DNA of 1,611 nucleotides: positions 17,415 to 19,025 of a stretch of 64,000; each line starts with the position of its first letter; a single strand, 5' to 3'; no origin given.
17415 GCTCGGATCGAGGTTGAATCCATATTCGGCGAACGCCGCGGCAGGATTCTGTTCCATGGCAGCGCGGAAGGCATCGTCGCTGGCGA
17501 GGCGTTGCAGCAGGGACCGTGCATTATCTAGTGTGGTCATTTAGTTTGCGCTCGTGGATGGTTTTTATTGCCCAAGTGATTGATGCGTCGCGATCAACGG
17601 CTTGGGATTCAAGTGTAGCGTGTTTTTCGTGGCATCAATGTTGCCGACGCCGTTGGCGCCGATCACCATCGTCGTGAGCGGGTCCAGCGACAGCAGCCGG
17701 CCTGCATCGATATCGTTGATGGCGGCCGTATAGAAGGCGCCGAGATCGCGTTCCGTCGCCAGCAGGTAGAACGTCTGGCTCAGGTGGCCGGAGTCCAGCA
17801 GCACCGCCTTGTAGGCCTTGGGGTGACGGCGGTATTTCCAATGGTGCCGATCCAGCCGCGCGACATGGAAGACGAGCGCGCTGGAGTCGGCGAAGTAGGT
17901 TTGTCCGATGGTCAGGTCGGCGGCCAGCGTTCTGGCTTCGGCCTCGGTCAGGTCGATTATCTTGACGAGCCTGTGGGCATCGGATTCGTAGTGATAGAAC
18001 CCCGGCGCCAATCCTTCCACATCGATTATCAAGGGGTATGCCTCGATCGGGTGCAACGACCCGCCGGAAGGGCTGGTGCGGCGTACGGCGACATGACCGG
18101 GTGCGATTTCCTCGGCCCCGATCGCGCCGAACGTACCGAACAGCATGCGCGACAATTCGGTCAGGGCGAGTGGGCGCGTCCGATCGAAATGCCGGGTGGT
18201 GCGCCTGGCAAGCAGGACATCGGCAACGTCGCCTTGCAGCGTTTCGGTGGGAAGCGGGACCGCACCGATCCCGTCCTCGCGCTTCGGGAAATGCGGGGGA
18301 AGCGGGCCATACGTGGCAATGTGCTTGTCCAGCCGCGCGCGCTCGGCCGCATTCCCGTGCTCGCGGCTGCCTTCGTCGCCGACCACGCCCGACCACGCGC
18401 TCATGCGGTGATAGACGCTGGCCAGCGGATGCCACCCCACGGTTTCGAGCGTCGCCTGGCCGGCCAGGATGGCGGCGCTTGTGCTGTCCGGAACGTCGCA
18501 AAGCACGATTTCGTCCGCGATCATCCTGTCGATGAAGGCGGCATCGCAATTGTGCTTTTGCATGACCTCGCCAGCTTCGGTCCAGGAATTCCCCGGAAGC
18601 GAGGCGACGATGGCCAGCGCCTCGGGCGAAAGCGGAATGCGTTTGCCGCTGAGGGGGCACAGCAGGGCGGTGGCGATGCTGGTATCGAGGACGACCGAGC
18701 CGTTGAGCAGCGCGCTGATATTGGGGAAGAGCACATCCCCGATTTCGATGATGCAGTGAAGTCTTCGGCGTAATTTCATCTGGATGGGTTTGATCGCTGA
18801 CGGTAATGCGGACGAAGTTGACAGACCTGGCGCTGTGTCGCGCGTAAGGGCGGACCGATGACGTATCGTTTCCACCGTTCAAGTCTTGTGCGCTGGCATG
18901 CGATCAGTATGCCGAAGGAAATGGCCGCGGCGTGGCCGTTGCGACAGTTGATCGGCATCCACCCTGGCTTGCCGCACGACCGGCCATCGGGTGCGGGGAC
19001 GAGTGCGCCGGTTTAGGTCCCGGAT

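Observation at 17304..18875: Uncharacterised RiPP-like module: a 78-aa leader-type peptide directly downstream of a SagB-type dehydrogenase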

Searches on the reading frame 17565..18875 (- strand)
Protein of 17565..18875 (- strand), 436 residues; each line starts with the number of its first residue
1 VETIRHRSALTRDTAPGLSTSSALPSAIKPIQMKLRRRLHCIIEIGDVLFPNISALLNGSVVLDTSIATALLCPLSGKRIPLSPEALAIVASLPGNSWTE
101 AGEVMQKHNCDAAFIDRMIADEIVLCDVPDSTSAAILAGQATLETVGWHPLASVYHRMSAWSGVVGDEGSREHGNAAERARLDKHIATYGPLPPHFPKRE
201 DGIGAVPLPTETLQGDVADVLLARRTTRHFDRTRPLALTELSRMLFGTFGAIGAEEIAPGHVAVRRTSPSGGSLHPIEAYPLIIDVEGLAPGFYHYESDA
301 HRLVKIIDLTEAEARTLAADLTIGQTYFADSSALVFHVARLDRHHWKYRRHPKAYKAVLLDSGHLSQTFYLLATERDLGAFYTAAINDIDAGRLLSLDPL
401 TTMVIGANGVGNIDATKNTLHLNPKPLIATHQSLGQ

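Call 3: search_protein_families(library=ncbifam, proteins=[window:17565-18875:-], max_evalue=0.01)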
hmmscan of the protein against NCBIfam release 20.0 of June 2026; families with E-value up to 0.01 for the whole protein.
window:17565-18875:- (436 aa): 2 families
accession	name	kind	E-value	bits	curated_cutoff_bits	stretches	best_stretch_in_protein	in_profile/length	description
TIGR04511.1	SagB_rel_DH_2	exception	2.5e-90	303.3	240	1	43-424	9-380/380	putative peptide maturation dehydrogenase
TIGR03605.1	antibiot_sagB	domain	3.5e-29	101.5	78.4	1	238-411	2-172/173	SagB family peptide dehydrogenase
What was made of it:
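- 17565..18779 (-): SagB-type FMN dehydrogenase of family TIGR04511, 404 aa from the ATG at 18779. The ORF extends to a GTG at 18875. It scores 303.3 bits on TIGR04511 (cut-off 240) and 101.5 bits on TIGR03605 (cut-off 78.4) (call 3).
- On TIGR04511 putative peptide maturation dehydrogenase: 303.3 bits, covering model positions 9-380 of 380 (call 3).
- On SagB family peptide dehydrogenase (TIGR03605): 101.5 bits (call 3).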

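Call 4: search_protein_families(library=pfam, proteins=[window:17565-18875:-], max_evalue=0.01)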
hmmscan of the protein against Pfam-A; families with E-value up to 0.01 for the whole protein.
window:17565-18875:- (436 aa): 1 family
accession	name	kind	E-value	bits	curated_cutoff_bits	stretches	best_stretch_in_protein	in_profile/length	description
PF00881.29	Nitroreductase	-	1.6e-12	48.4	23.5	1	223-404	3-160/167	Nitroreductase family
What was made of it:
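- Checked: TIGR03605 scores 101.5 bits against a cut-off of 78.4, Pfam Nitroreductase gives E=1.6e-12, and TIGR04511 scores 303.3 bits against 240 (calls 3, 4).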

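Call 10: find_related_loci(query=window:17565-18875:-, collection=genome_contigs, flank=8000)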
Query window:17565-18875:- (436 aa) in genome_contigs; peptide patterns used: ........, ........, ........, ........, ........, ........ (x = any residue, [..] = any of these).
110 stretches matched a pattern; 22 encode a relative of the query (tblastn E <= 1e-3); 22 distinct loci.
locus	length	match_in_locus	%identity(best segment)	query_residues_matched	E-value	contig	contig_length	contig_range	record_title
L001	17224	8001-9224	95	29-436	0e+0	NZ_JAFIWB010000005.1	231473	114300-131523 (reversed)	Xanthomonas bonasiae strain FX4 NODE_5_length_231473_cov_56.461438, whole genome shotgun sequence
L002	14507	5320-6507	55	32-427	1e-143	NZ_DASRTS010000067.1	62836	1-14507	MAG: Lysobacter sp. isolate SMAG_U7485 k141_400481, whole genome shotgun sequence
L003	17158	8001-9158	56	41-426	2e-143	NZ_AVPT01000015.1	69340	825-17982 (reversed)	Lysobacter arseniciresistens ZS79 contig19, whole genome shotgun sequence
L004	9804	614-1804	56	31-427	3e-139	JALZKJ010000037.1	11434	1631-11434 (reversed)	MAG: Pseudomonadota bacterium isolate MSU bin4 SD1457-59_k127_1784364, whole genome shotgun sequence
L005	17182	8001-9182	57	33-430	9e-137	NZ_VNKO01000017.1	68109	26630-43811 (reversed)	Vulcaniibacterium gelatinicum strain R-5-52-3 Scaffold17, whole genome shotgun sequence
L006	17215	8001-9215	54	20-426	8e-134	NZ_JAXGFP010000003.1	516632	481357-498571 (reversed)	Novilysobacter erysipheiresistens strain RS-LYSO-3 Scaffold3, whole genome shotgun sequence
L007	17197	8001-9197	55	32-430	2e-133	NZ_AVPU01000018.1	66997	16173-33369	Lysobacter daejeonensis GH1-9 contig27, whole genome shotgun sequence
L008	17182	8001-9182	53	33-426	1e-129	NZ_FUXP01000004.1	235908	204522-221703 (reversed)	Lysobacter spongiicola DSM 21749, whole genome shotgun sequence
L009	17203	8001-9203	49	28-426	2e-121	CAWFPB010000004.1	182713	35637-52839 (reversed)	MAG: uncultured Gammaproteobacteria bacterium isolate MFD05684.bin.1.113 genome assembly, contig: contig_63115, whole ge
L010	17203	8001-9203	48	28-428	1e-120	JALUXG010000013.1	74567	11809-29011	MAG: Rhodanobacteraceae bacterium isolate 131-447_metabat1_scaf2bin.020 131-447_scaffold_197_c1, whole genome shotgun se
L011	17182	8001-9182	47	33-426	1e-117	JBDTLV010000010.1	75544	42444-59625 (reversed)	MAG: Tahibacter sp. isolate cluster3_bin.11 NODE_664_length_75544_cov_11.871266, whole genome shotgun sequence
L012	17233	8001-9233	46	23-428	4e-115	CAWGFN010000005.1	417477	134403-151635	MAG: uncultured Gammaproteobacteria bacterium isolate MFD05684.bin.1.93 genome assembly, contig: contig_63118, whole gen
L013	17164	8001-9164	46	41-426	2e-112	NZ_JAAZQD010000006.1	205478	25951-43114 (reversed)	Oleiagrimonas citrea strain MEBiC09124 NODE_6_length_205478_cov_22.656910_cov_22.656910, whole genome shotgun sequence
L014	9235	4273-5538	45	10-426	7e-112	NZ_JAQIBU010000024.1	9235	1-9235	MAG: Oleiagrimonas sp. isolate GH2 k119_203846, whole genome shotgun sequence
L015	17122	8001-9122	49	41-428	4e-112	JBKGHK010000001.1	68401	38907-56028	Pyxidicoccus sp. 3LFB2 NODE_1_length_68401_cov_147.835470, whole genome shotgun sequence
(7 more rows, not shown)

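Call 13: find_homologous_proteins(query=window:17565-18875:-, max_evalue=1e-10)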
Query window:17565-18875:- (436 aa): 444 proteins with E <= 1e-10 among 8000 candidates; the best 120 are listed.
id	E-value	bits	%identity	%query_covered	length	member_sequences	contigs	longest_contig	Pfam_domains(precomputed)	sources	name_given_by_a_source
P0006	1.6e-260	882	96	93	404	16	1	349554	PF00881.30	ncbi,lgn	ncbi:putative peptide maturation dehydrogenase [Xanthomonas translucens]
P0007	2.9e-241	819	89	93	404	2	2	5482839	PF00881.30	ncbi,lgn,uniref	ncbi:putative peptide maturation dehydrogenase [Xanthomonas bundabergensis]|uniref:putative peptide 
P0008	5.6e-225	765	83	93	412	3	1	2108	PF00881.30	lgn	-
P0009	6.2e-208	709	76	93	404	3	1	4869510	PF00881.30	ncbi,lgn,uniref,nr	ncbi:putative peptide maturation dehydrogenase [Xanthomonas sacchari]|uniref:putative peptide matura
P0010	2.2e-154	533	58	95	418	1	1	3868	PF00881.30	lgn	-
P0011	4.5e-149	515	60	90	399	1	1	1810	PF00881.30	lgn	-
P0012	1.4e-148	514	59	89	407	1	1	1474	PF00881.30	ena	-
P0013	2.1e-148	513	61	87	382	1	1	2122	PF00881.30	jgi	jgi:putative peptide maturation dehydrogenase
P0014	7.5e-148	511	59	91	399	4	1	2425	PF00881.30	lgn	-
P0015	1.4e-147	510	58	91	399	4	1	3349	PF00881.30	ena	-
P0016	1.7e-146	507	59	90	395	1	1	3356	PF00881.30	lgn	-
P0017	9.8e-146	504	59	90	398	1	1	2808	PF00881.30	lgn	-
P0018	5.5e-144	498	59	86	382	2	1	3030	PF00881.30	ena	-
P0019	1.2e-143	497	58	91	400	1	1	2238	PF00881.30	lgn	-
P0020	1.6e-142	494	57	90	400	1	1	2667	PF00881.30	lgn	-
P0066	8.9e-118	412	52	91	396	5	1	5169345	PF00881.30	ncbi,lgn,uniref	ncbi:putative peptide maturation dehydrogenase [Xanthomonas sp. 10-10]|uniref:Peptide maturation deh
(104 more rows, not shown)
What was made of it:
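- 17565..18779 (-): Homologues are 396-404 aa (call 13).
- Checked: Homologues are 396-404 aa and align from residue 33 of that ORF (call 13).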

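Call 16: search_solved_structures(query=window:17565-18779:-, max_evalue=0.01, show_alignments=2)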
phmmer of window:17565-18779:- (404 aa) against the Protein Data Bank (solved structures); distinct sequences matched with E-value up to 0.01: 8.
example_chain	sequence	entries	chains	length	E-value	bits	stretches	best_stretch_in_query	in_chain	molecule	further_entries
3eo7_A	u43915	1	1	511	1.9e-19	73.3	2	208-373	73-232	Putative Nitroreductase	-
8pz5_A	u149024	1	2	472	1.1e-15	60.8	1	185-374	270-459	SagB-type dehydrogenase domain protein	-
5lq4_B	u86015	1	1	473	1.1e-15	60.8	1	185-374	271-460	CyaGox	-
5lq4_A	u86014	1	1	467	1.3e-15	60.7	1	185-374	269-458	CyaGox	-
7ly5_B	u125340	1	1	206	2.2e-05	27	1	182-368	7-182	BmdC, oxidase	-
7ly4_A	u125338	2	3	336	6.3e-05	25.5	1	180-367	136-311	BmdC, Oxidase | BmdC, NRPS oxidase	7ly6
7ly7_B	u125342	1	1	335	6.5e-05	25.4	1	180-367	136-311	BmdC, Oxidase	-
6gos_C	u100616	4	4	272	0.00015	24.2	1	227-376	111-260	Microcin B17-processing protein McbC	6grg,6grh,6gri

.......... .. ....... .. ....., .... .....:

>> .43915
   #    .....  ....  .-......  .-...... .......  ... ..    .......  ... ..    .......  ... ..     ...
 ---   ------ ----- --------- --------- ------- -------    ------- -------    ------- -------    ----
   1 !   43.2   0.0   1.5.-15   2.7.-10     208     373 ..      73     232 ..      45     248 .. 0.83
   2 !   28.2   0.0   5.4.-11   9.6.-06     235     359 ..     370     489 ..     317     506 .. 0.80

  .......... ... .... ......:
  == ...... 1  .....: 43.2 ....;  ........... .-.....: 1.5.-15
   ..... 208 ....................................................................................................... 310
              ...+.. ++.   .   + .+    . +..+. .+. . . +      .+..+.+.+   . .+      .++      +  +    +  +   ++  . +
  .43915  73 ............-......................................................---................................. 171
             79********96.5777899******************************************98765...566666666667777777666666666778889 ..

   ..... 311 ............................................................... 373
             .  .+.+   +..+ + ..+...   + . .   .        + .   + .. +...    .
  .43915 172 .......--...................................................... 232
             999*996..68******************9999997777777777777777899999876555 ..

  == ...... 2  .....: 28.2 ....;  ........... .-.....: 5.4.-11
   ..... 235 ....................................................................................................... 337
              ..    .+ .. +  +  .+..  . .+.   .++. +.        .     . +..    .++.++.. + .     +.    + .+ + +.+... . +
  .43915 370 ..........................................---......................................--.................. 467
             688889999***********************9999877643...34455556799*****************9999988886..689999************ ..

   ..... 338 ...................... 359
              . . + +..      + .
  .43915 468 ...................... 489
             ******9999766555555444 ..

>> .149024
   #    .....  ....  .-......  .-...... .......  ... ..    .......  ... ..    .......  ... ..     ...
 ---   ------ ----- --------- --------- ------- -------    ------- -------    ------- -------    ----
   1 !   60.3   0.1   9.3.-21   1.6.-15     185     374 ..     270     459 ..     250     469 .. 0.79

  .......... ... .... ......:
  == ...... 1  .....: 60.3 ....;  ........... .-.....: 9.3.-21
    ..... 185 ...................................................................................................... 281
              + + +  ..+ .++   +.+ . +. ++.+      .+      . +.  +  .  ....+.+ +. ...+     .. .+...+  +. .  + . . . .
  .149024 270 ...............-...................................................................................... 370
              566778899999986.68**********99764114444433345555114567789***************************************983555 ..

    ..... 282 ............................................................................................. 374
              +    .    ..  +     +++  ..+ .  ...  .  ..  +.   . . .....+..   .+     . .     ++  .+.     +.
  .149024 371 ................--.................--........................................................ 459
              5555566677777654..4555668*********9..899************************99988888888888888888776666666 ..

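Call 19: find_encoding_contigs(protein=P0066, flank=8000, max_places=2)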
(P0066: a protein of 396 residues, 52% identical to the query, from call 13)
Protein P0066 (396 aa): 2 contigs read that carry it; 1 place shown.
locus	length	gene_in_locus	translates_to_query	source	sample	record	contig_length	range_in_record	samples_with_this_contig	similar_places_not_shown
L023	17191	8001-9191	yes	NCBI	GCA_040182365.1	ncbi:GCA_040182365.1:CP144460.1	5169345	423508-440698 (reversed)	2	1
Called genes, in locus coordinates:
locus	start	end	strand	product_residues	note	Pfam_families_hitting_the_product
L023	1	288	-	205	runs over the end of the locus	PF00440:TetR_N, PF17932:TetR_C_24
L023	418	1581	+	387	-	PF02771:Acyl-CoA_dh_N, PF02770:Acyl-CoA_dh_M, PF00441:Acyl-CoA_dh_1, PF08028:Acyl-CoA_dh_2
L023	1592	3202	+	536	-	PF01039:Carboxyl_trans, PF03255:ACCA (weak)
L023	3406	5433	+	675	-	PF00289:Biotin_carb_N, PF02222:ATP-grasp, PF02786:CPSase_L_D2, PF07478:Dala_Dala_lig_C, PF02785:Biotin_carb_C, PF21139:BT_MCC_alpha, PF25917:BSH_RND (faint), PF00364:Biotin_lipoyl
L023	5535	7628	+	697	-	PF26549:Tricorn_N (faint), PF02129:Peptidase_S15, PF12146:Hydrolase_4 (weak), PF12697:Abhydrolase_6, PF20434:BD-FAE, PF00326:Peptidase_S9, PF01738:DLH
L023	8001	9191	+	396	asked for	PF00881:Nitroreductase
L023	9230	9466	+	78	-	-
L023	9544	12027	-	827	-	-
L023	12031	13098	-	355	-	PF00027:cNMP_binding, PF00990:GGDEF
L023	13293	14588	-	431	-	PF00463:ICL, PF13714:PEP_mutase, PF00463:ICL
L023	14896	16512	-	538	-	PF20656:MS_N, PF01274:MS_TIM-barrel, PF03328:HpcH_HpaI (weak), PF22484:DUF6986 (weak), PF20659:MS_C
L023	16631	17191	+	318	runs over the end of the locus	PF00126:HTH_1, PF03466:LysR_substrate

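Call 25: predict_structure(alignment_id=A1)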
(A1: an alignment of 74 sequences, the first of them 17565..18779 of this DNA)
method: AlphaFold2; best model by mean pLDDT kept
length: 404 residues; sequences in the alignment: 74
mean_pLDDT: 93.4   pTM: 0.90
mean pLDDT of the five models: 93.4, 92.9, 92.7, 91.5, 89.3
residues with pLDDT >= 90: 340; 70-90: 53; 50-70: 8; < 50: 3
segments of 3 or more residues with pLDDT < 50: 402-404
pLDDT, mean of each block of 10 residues (from residue 1): 95 94 95 95 95 97 96 98 97 94 96 95 95 89 92 96 91 90 93 91 98 96 91 80 87 99 97 99 98 95 97 89 94 95 96 97 97 98 88 79 46
secondary structure, 60 per line:
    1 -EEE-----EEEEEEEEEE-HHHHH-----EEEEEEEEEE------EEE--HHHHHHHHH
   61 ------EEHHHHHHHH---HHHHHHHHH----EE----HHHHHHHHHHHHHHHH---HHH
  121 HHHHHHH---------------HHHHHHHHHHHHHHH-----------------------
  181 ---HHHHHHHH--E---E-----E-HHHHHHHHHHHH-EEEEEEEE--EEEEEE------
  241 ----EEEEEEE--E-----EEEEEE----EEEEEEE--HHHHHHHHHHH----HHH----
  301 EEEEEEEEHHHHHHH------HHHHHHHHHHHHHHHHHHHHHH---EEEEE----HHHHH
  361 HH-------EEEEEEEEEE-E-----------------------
elements in order: E2-4 E10-19 H21-25 E31-40 E47-49 H52-60 H69-76 H80-88 H99-114 H118-127 H143-157 H184-191 H206-217 E219-226 E229-234 E245-251 E260-265 E270-276 H279-289 E301-308 H309-315 H322-343 E347-351 H356-362 E370-379
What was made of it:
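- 17565..18779 (-): The AlphaFold2 model has pLDDT 93.4 (call 25).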

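Call 27: fold_search(model_id=the predicted structure, library=pdb)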
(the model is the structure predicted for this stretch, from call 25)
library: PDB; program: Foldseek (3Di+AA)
matches with E <= 10: 253; with E <= 0.001: 174
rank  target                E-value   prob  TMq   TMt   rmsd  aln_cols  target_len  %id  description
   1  8pz5_A                2.0e-16  1.00  0.46  0.41  18.6       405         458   20  Structure of ThcOx, solved at wavelength 3.099 A (released 2023-10-25)
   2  5lq4_B                9.1e-16  1.00  0.47  0.42  18.4       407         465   21  The Structure of ThcOx, the First Oxidase Protein from the Cyanobactin Pathways (released 2016-11-09)
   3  5lq4_A                2.3e-15  1.00  0.47  0.42  18.7       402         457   21  The Structure of ThcOx, the First Oxidase Protein from the Cyanobactin Pathways (released 2016-11-09)
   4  7ly7_B                2.8e-14  1.00  0.46  0.55  10.0       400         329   14  Crystal structure of the elongation module of the bacillamide NRPS, BmdB, in complex with the oxidase BmdC (released 2022-02-02)
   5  7ly4_A                8.5e-14  1.00  0.47  0.57  10.7       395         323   15  Cryo-EM structure of the elongation module of the bacillamide NRPS, BmdB, in complex with the oxidase, BmdC (released 2022-02-02)
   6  3eo7                  2.6e-12  1.00  0.40  0.33   3.3       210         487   22  Crystal structure of a putative nitroreductase (ava_2154) from anabaena variabilis atcc 29413 at 1.80 A resolution (released 2008-10-28)
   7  6grh_C                3.7e-12  1.00  0.47  0.68   6.3       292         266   16  E. coli Microcin synthetase McbBCD complex with truncated pro-MccB17 bound (released 2019-01-30)
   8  6gos_C                8.0e-12  1.00  0.42  0.62   8.8       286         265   18  E. coli Microcin synthetase McbBCD complex with pro-MccB17 bound (released 2019-01-30)
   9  7ly5_B                1.7e-11  1.00  0.40  0.83   3.3       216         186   20  Proteolyzed crystal structure of the bacillamide NRPS, BmdB, in complex with the oxidase BmdC (released 2022-02-02)
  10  3hoi                  4.0e-11  1.00  0.40  0.80   8.2       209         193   21  Crystal structure of FMN-dependent nitroreductase BF3017 from Bacteroides fragilis NCTC 9343 (YP_212631.1) from Bacteroi (released 2009-06-23)
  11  3hj9_A                9.7e-11  1.00  0.38  0.68   8.2       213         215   22  Crystal structure of a putative nitroreductase (reut_a1228) from ralstonia eutropha jmp134 at 2.00 A resolution (released 2009-06-16)
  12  8cqs_A                1.8e-10  1.00  0.40  0.82   8.1       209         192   19  Flavin mononucleotide-dependent nitroreductase B.thetaiotaomicron (BT_0217) (released 2024-03-27)
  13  8cqs_B                2.8e-10  1.00  0.40  0.80   8.0       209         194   19  Flavin mononucleotide-dependent nitroreductase B.thetaiotaomicron (BT_0217) (released 2024-03-27)
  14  3hj9_B                2.9e-10  1.00  0.38  0.69  15.2       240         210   21  Crystal structure of a putative nitroreductase (reut_a1228) from ralstonia eutropha jmp134 at 2.00 A resolution (released 2009-06-16)
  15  3of4_A                6.5e-07  1.00  0.34  0.62   6.1       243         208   14  Crystal structure of a FMN/FAD- and NAD(P)H-dependent nitroreductase (nfnB, IL2077) from Idiomarina loihiensis L2TR at (released 2010-08-25)
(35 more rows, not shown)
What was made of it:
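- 17565..18779 (-): The best PDB folds are ThcOx, BmdC, 3eo7 and McbC (call 27).
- On SagB family peptide dehydrogenase (TIGR03605): The fold matches ThcOx, BmdC and McbC (call 27).
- Closest known: Azoline dehydrogenases of thiazole/oxazole-modified peptides. Different: Sequence identity to ThcOx is about 20% (call 27).
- The whole-protein best match is ThcOx (call 27).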

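Call 46: find_homologous_proteins(query=L023:9544-12027:-, max_evalue=1e-50)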
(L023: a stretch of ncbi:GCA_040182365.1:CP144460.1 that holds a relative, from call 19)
Query L023:9544-12027:- (827 aa): 1573 proteins with E <= 1e-50 among 8000 candidates; the best 120 are listed.
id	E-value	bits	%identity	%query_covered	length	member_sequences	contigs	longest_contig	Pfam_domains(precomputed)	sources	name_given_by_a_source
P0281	0.0e+0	1782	100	100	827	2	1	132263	-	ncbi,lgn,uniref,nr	ncbi:putative peptide modification system cyclase [Xanthomonas sp. 4461]|uniref:putative peptide mod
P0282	0.0e+0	1522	84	100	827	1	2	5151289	PF07719.24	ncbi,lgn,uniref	ncbi:putative peptide modification system cyclase [Xanthomonas sp. NCPPB 3582]|uniref:putative pepti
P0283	0.0e+0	1146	66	98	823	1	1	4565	-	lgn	-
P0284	4.8e-283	959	57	98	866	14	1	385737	-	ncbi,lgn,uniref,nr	ncbi:putative peptide modification system cyclase [Xanthomonas sp. JAI131]|uniref:putative peptide m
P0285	8.6e-282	955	56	99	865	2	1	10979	-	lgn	-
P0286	4.4e-279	946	57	97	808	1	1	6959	PF00515.35,PF07719.24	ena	-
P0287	2.7e-278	943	56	99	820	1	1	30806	PF13432.13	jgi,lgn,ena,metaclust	metaclust:\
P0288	1.7e-277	941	56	98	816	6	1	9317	PF14559.13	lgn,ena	-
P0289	2.2e-274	931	55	98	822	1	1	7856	PF13432.13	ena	-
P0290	8.0e-273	925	56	97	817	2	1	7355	-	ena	-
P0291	1.3e-272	925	56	97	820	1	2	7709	PF13432.13,PF07719.24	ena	-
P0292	2.3e-267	907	55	98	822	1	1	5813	PF07719.24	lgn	-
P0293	4.1e-265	900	54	98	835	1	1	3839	PF00515.35,PF07719.24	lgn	-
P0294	4.2e-264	897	54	98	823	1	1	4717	-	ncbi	-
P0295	1.6e-260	885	53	100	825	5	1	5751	-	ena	-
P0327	1.3e-214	733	61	68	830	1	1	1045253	-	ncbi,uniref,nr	ncbi:putative peptide modification system cyclase [Xanthomonas arboricola]|uniref:putative peptide m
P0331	1.8e-213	729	49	99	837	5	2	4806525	PF14559.13,PF13414.13,PF00515.35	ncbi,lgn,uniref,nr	ncbi:putative peptide modification system cyclase [Xanthomonas euroxanthea]|uniref:putative peptide 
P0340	6.6e-208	711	61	70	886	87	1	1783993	-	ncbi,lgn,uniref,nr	ncbi:putative peptide modification system cyclase [Xanthomonas euroxanthea]|uniref:putative peptide 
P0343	5.7e-204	698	46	98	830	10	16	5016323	-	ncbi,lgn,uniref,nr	ncbi:putative peptide modification system cyclase [Xanthomonas campestris pv. raphani]|uniref:putati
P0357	3.3e-195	669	58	69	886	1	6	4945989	PF07719.24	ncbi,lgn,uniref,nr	ncbi:putative peptide modification system cyclase [Xanthomonas campestris pv. raphani]|uniref:putati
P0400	2.1e-189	650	46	92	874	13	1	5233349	PF13176.13,PF13181.13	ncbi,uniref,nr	ncbi:putative peptide modification system cyclase [Xanthomonas sp. GW]|uniref:putative peptide modif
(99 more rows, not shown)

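Call 48: find_encoding_contigs(protein=P0357, flank=8000, max_places=2)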
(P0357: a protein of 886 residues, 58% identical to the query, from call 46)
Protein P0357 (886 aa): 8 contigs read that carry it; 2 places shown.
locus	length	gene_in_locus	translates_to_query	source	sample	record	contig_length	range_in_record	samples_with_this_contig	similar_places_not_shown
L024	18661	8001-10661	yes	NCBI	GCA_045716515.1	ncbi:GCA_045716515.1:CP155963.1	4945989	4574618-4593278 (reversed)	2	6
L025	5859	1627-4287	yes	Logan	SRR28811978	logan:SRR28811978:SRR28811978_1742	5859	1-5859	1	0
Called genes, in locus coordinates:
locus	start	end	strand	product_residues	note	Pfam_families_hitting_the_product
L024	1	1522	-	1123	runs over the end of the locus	PF21384:Cas3_I-F_Cas2, PF18019:Cas3_HD (weak), PF22590:Cas3-like_C_2, PF21802:Cas3-like_C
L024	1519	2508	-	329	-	PF01867:Cas_Cas1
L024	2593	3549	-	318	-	PF00126:HTH_1, PF03466:LysR_substrate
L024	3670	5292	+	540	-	PF20656:MS_N, PF03328:HpcH_HpaI (faint), PF01274:MS_TIM-barrel, PF22484:DUF6986 (weak), PF20659:MS_C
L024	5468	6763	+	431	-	PF00463:ICL, PF13714:PEP_mutase, PF00463:ICL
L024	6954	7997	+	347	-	PF00027:cNMP_binding, PF00990:GGDEF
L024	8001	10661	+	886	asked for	PF07719:TPR_2 (faint)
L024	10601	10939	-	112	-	-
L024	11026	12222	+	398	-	PF00881:Nitroreductase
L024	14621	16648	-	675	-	PF00289:Biotin_carb_N, PF02222:ATP-grasp, PF02786:CPSase_L_D2, PF07478:Dala_Dala_lig_C, PF02785:Biotin_carb_C, PF21139:BT_MCC_alpha, PF00364:Biotin_lipoyl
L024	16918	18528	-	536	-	PF01039:Carboxyl_trans, PF03255:ACCA (weak)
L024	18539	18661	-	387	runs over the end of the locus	PF02771:Acyl-CoA_dh_N, PF02770:Acyl-CoA_dh_M, PF00441:Acyl-CoA_dh_1, PF08028:Acyl-CoA_dh_2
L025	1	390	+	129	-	?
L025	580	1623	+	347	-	PF00027:cNMP_binding, PF00990:GGDEF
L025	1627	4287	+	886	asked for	PF07719:TPR_2 (faint)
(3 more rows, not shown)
